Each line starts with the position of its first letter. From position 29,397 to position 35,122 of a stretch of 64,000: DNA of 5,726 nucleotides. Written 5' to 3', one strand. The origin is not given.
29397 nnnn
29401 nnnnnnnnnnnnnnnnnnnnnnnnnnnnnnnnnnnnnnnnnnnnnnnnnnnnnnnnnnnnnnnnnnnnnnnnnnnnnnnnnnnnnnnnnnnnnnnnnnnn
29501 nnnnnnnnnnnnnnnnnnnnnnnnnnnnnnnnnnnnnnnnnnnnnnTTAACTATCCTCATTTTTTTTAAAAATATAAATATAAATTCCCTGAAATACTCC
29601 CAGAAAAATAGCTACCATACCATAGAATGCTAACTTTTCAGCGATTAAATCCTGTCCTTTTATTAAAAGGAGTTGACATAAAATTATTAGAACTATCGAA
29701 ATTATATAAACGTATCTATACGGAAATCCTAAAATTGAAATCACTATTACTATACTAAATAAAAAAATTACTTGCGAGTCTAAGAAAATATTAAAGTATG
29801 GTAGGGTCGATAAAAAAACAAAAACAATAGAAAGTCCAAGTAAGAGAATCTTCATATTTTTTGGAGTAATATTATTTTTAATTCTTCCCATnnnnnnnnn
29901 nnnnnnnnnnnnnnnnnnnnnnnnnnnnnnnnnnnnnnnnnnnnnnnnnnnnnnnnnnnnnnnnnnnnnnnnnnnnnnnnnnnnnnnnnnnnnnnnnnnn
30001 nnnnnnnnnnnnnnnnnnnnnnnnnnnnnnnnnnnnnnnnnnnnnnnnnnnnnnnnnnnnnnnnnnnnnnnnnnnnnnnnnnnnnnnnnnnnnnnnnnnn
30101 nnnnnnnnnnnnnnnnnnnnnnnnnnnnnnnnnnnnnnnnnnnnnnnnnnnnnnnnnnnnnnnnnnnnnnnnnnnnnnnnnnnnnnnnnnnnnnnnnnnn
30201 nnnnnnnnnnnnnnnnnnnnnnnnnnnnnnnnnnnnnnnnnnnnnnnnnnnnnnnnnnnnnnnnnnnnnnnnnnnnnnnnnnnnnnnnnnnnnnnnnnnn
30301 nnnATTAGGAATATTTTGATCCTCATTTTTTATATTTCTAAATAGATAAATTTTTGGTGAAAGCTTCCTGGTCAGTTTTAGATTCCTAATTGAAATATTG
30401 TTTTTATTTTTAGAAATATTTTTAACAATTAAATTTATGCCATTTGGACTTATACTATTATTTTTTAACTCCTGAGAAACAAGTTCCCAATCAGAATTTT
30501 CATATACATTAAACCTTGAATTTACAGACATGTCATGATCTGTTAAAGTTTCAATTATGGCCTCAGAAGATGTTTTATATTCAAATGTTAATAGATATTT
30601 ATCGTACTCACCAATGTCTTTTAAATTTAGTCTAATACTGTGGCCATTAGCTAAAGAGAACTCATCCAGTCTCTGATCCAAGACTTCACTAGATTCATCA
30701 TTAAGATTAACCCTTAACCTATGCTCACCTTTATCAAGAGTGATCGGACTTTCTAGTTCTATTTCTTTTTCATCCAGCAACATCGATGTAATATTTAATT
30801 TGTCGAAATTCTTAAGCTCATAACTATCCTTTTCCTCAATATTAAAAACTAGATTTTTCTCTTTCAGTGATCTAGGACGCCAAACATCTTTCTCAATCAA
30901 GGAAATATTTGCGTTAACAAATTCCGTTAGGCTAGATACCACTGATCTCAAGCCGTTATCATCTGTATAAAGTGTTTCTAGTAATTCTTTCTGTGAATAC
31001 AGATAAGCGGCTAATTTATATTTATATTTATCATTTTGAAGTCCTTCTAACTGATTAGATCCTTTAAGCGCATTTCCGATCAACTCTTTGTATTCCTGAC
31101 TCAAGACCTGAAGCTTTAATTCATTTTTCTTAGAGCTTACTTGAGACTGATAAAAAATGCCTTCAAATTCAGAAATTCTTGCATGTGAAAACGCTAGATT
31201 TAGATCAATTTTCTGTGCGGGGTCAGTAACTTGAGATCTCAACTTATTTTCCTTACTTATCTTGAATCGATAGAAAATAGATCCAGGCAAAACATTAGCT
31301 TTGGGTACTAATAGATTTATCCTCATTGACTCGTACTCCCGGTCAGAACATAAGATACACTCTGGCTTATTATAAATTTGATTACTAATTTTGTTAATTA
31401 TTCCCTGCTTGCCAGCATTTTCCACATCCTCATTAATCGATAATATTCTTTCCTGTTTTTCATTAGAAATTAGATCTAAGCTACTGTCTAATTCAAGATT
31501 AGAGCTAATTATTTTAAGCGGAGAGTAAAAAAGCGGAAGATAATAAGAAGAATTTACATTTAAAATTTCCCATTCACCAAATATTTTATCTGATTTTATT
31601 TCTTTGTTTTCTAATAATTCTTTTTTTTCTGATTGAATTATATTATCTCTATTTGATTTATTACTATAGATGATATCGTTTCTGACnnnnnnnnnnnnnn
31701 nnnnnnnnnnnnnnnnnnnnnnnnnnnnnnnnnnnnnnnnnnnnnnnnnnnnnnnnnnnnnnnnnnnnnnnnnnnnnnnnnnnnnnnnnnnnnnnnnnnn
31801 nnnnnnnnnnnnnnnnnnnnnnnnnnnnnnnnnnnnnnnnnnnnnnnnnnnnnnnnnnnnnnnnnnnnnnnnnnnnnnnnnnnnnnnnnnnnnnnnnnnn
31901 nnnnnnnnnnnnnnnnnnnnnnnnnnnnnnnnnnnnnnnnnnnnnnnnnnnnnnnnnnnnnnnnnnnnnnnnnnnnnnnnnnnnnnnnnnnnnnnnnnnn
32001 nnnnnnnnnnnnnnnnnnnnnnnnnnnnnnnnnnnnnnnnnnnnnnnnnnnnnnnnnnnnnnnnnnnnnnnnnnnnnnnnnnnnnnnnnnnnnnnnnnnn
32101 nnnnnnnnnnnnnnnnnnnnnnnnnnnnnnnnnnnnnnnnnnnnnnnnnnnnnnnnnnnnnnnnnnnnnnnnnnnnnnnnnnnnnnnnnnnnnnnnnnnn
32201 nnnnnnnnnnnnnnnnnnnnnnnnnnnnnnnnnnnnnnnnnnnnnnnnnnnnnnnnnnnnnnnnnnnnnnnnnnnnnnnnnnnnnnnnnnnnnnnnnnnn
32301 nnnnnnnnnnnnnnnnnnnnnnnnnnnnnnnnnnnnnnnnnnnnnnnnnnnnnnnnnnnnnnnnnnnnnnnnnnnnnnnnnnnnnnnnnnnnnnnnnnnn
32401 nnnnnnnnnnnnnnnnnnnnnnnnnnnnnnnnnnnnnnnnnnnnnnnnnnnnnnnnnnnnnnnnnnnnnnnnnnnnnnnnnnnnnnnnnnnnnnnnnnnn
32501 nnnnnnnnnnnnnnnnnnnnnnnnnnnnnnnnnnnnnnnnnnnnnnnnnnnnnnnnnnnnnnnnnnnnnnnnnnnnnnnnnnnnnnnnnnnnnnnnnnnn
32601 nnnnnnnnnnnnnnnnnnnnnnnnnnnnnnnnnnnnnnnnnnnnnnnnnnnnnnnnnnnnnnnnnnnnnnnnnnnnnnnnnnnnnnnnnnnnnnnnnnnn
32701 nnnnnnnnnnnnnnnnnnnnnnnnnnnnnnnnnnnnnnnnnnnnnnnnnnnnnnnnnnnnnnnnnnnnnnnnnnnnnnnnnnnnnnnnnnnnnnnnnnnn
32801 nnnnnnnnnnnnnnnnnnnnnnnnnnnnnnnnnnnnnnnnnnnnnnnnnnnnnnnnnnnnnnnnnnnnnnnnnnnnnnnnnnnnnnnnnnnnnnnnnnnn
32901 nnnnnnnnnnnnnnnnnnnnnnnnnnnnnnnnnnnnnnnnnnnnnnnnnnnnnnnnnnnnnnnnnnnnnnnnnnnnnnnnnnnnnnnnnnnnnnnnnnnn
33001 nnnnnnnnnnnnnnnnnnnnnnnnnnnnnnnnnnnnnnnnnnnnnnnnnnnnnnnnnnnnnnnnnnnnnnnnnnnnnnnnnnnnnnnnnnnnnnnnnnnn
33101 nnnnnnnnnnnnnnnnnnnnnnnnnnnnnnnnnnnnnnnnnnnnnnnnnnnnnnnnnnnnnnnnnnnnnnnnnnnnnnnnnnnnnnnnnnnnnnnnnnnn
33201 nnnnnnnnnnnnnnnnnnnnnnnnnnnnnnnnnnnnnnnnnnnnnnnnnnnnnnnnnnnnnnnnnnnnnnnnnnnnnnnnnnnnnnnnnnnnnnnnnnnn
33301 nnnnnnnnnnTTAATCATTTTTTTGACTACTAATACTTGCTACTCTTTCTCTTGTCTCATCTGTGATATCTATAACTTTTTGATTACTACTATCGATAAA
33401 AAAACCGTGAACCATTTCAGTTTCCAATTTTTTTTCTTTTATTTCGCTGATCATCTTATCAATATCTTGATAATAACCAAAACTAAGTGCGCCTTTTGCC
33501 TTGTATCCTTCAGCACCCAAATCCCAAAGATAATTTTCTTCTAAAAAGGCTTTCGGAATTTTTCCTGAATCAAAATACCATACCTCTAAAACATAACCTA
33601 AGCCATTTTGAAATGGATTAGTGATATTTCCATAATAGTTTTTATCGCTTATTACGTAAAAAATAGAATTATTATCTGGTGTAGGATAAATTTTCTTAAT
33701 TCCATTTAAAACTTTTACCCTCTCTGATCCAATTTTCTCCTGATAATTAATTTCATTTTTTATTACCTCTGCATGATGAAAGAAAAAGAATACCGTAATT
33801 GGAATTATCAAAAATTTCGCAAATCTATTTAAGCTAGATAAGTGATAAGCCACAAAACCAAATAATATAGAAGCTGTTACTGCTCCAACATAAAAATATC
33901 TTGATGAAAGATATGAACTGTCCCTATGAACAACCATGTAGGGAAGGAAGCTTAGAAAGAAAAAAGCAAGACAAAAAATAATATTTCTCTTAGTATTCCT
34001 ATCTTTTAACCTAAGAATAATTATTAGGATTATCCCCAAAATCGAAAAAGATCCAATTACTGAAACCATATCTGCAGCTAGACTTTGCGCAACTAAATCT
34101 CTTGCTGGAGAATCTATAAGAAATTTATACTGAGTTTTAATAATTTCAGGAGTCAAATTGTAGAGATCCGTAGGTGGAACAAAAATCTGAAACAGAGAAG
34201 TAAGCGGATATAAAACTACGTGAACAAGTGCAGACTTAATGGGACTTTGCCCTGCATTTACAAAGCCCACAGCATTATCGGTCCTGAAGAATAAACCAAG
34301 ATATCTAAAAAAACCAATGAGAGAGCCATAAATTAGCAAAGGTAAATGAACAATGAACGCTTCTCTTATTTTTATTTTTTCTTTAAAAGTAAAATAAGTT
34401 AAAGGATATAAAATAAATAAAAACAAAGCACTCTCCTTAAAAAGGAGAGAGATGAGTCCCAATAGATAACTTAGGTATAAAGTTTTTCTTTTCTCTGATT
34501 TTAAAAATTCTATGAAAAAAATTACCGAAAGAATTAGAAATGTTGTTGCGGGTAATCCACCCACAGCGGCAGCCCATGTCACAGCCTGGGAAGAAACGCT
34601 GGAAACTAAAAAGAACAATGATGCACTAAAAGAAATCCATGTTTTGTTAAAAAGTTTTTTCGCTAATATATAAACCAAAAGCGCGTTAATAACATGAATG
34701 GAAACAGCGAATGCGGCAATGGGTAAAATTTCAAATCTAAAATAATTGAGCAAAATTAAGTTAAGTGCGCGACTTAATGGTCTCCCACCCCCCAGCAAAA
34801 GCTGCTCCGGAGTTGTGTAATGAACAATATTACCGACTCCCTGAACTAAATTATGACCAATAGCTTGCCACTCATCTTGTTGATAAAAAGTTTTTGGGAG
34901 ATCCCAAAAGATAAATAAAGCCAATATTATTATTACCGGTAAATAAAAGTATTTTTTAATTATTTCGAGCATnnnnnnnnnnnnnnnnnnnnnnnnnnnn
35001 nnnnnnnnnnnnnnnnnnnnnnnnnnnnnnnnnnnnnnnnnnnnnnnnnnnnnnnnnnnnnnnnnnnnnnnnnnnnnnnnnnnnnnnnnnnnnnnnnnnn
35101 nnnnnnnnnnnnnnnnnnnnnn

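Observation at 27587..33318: Family of YfhO-like paralogs including a 1146-aa giant with an Asn/Ser/Lys-rich extracytoplasmic expansion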

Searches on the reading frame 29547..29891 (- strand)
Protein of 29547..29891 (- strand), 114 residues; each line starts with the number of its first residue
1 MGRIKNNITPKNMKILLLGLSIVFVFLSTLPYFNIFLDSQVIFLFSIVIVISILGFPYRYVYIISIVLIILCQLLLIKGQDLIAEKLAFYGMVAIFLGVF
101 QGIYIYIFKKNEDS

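Call 3: search_protein_families(library=pfam, proteins=[window:29547-29891:-], max_evalue=0.1)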
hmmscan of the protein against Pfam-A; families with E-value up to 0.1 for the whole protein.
window:29547-29891:- (114 aa): 1 family
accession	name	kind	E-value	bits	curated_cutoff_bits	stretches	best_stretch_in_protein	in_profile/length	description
PF09586.16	YfhO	-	0.0024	16.8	28.5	1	55-110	336-387/835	Bacterial membrane protein YfhO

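Call 4: search_protein_families(library=ncbifam, proteins=[window:29547-29891:-], max_evalue=0.1)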
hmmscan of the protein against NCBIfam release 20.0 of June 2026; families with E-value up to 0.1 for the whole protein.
window:29547-29891:- (114 aa): 0 families

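Call 63: search_protein_families(library=pfam, alignment_id=A5, max_evalue=1)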
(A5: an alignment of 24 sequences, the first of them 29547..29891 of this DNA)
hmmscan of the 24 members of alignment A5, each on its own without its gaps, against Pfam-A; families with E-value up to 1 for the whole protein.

A. member 1, window:29547-29891:- (114 aa): 1 family
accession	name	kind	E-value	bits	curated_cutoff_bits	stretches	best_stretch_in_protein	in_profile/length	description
PF09586.16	YfhO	-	0.0024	16.8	28.5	1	55-110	336-387/835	Bacterial membrane protein YfhO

B. families by the number of members that match (of 24 scanned): 18 families
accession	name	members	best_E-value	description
PF09852.15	DUF2079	2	0.0023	Predicted membrane protein (DUF2079)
PF09586.16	YfhO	1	0.0024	Bacterial membrane protein YfhO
PF05875.18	Ceramidase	1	0.0054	Ceramidase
PF09858.14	DUF2085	1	0.016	Predicted membrane protein (DUF2085)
PF05767.17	Pox_A14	1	0.025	Poxvirus virion envelope protein A14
PF17272.7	DUF5337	1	0.045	Family of unknown function (DUF5337)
PF14880.11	COX14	1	0.053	Cytochrome oxidase c assembly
PF14015.11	DUF4231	1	0.057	Protein of unknown function (DUF4231)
PF05934.16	MCLC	1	0.19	Mid-1-related chloride channel (MCLC)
PF23778.1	Phage_holin_2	1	0.33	Putative phage holin family 2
PF08592.16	Anthrone_oxy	1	0.35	Anthrone oxygenase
PF00032.22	Cytochrom_B_C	1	0.45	Cytochrome b(C-terminal)/b6/petD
PF05313.17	Pox_P21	1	0.48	Poxvirus P21 membrane protein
PF15562.11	Imm17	1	0.53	Immunity protein 17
PF09843.14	DUF2070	1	0.56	Predicted membrane protein (DUF2070)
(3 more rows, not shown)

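Call 64: search_solved_structures(query=A5, max_evalue=10, show_alignments=2)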
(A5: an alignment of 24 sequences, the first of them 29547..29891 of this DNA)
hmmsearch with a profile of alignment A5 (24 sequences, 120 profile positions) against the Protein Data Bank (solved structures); distinct sequences matched with E-value up to 10: 1.
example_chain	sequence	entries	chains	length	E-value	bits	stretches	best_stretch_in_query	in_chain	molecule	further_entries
5jki_A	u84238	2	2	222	3.6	10.8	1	60-117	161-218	Putative lipid phosphate phosphatase YodM | Phosphatidylglycerophosphatase B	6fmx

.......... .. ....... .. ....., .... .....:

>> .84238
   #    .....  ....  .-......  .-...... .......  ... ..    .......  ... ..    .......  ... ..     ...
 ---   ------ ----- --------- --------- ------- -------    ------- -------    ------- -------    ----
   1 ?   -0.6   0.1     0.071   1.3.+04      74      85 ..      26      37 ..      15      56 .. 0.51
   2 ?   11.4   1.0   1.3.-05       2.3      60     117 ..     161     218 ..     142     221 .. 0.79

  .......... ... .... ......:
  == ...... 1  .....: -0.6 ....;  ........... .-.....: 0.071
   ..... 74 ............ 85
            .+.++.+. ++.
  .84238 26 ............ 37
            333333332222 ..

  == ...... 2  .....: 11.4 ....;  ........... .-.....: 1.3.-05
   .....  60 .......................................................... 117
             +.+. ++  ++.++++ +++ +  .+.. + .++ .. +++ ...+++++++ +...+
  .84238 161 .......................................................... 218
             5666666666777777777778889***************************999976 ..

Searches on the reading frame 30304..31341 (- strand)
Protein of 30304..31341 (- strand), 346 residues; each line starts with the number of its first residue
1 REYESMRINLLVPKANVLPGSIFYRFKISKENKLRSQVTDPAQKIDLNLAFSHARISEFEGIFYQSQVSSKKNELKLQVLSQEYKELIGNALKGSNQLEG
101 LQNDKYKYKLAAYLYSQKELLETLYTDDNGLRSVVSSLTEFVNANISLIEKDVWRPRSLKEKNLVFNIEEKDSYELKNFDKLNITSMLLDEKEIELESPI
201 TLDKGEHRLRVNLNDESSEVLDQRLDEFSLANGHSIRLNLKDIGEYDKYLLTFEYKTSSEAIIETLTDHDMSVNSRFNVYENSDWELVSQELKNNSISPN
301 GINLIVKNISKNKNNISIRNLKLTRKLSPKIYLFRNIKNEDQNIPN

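Call 82: search_protein_representatives(protein=window:30304-31341:-)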
Query: 346 residues. Proteins with E-value up to 0.001 (for the whole library): 29; up to 1e-10: 6; up to 1e-30: 1. The best 29 are listed.
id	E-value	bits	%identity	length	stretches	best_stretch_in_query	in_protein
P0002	1.7e-38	149.3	29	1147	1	1-340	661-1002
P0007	1.5e-22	97.0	28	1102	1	1-344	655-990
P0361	1.9e-18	83.5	25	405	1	55-334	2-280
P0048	2.9e-12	63.2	24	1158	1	9-338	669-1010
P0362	2.2e-11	60.2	25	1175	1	10-346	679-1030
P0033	7.5e-11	58.5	23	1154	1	9-341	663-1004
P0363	1.8e-10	57.3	26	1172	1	9-346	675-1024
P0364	3.7e-10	56.2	28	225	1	31-213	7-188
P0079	5.7e-10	55.6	25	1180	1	13-333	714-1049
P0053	1.3e-09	54.4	22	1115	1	10-256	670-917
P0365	1.6e-09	54.1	24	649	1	14-263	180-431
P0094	1.8e-09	54.0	23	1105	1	9-264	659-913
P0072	6.1e-09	52.2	22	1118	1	5-272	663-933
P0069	8.2e-09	51.8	23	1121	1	10-271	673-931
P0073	9.7e-09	51.6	22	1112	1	8-258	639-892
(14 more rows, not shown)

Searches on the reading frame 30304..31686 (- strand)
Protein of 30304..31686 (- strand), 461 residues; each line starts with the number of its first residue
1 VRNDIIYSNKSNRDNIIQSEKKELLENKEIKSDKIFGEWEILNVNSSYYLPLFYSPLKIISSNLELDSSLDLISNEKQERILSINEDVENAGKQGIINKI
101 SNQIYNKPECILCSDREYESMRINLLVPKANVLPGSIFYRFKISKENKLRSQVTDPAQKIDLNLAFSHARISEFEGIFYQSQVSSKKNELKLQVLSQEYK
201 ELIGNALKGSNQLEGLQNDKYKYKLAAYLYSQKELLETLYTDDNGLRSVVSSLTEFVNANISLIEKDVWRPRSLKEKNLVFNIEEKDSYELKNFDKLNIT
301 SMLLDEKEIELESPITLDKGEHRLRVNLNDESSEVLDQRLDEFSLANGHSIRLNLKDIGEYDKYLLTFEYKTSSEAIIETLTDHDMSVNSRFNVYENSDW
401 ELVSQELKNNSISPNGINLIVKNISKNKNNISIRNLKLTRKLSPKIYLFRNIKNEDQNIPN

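Call 60: predict_structure(alignment_id=A4)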
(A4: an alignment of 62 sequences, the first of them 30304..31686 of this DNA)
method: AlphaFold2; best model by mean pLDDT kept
length: 461 residues; sequences in the alignment: 62
mean_pLDDT: 85.8   pTM: 0.79
mean pLDDT of the five models: 85.8, 84.0, 83.7, 82.8, 81.8
residues with pLDDT >= 90: 227; 70-90: 168; 50-70: 65; < 50: 1
segments of 3 or more residues with pLDDT < 50: none
pLDDT, mean of each block of 10 residues (from residue 1): 54 68 82 82 72 75 77 68 60 74 91 86 90 94 98 97 98 95 81 97 98 96 97 94 90 98 96 92 95 91 97 96 94 72 92 79 87 91 74 87 83 72 86 91 90 72 61
secondary structure, 60 per line:
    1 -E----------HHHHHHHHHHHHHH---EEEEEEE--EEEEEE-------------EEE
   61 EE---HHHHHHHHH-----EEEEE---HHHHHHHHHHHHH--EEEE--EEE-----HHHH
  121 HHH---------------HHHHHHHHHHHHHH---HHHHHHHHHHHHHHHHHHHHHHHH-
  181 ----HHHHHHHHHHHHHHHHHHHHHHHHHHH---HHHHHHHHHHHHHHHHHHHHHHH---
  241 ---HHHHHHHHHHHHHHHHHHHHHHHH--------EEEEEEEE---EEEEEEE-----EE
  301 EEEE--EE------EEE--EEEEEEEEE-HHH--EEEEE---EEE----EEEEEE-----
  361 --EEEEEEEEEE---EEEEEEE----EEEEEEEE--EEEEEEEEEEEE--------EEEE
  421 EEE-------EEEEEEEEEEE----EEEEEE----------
elements in order: H13-26 E30-36 E39-44 E58-62 H66-74 E80-84 H88-100 E103-106 E109-111 H117-123 H139-152 H156-179 H185-211 H215-237 H244-267 E276-283 E287-293 E299-304 E315-317 E320-328 E335-339 E343-345 E350-355 E363-372 E376-382 E387-394 E397-408 E417-423 E431-441 E446-451

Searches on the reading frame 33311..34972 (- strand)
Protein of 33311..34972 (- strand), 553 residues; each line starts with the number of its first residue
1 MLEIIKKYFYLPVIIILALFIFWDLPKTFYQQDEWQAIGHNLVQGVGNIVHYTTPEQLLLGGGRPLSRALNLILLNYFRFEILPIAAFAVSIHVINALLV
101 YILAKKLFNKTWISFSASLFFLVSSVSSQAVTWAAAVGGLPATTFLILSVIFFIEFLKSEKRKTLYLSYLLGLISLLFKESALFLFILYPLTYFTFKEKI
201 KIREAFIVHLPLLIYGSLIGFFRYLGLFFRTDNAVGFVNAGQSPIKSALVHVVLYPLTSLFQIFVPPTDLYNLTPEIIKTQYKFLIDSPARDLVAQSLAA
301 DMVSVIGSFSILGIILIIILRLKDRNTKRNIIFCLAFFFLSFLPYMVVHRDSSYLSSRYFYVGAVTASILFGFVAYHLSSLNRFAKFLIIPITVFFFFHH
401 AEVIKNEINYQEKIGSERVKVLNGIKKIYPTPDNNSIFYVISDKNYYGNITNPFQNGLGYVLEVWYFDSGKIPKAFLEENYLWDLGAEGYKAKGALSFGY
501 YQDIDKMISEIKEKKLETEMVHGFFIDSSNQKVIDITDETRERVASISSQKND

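Call 3: search_protein_families(library=pfam, proteins=[window:33311-34972:-], max_evalue=0.1)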
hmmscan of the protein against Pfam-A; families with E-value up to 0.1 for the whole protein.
window:33311-34972:- (553 aa): 1 family
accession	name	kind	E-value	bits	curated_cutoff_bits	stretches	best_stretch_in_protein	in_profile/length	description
PF13231.12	PMT_2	-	0.00098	19.8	26.1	1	78-210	17-145/160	Dolichyl-phosphate-mannose-protein mannosyltransferase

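Call 4: search_protein_families(library=ncbifam, proteins=[window:33311-34972:-], max_evalue=0.1)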
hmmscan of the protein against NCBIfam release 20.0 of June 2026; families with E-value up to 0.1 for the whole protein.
window:33311-34972:- (553 aa): 2 families
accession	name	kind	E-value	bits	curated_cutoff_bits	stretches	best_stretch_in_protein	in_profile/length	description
NF047440.1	LA3751_2_3_fam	subfamily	0.00015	20.8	200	1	302-400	280-382/460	LA_3751/LA_3752 family putative glycosyltransferase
NF009848.0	PRK13318.1-6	equivalog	0.076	12.4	248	0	398-518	90-215/256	type III pantothenate kinase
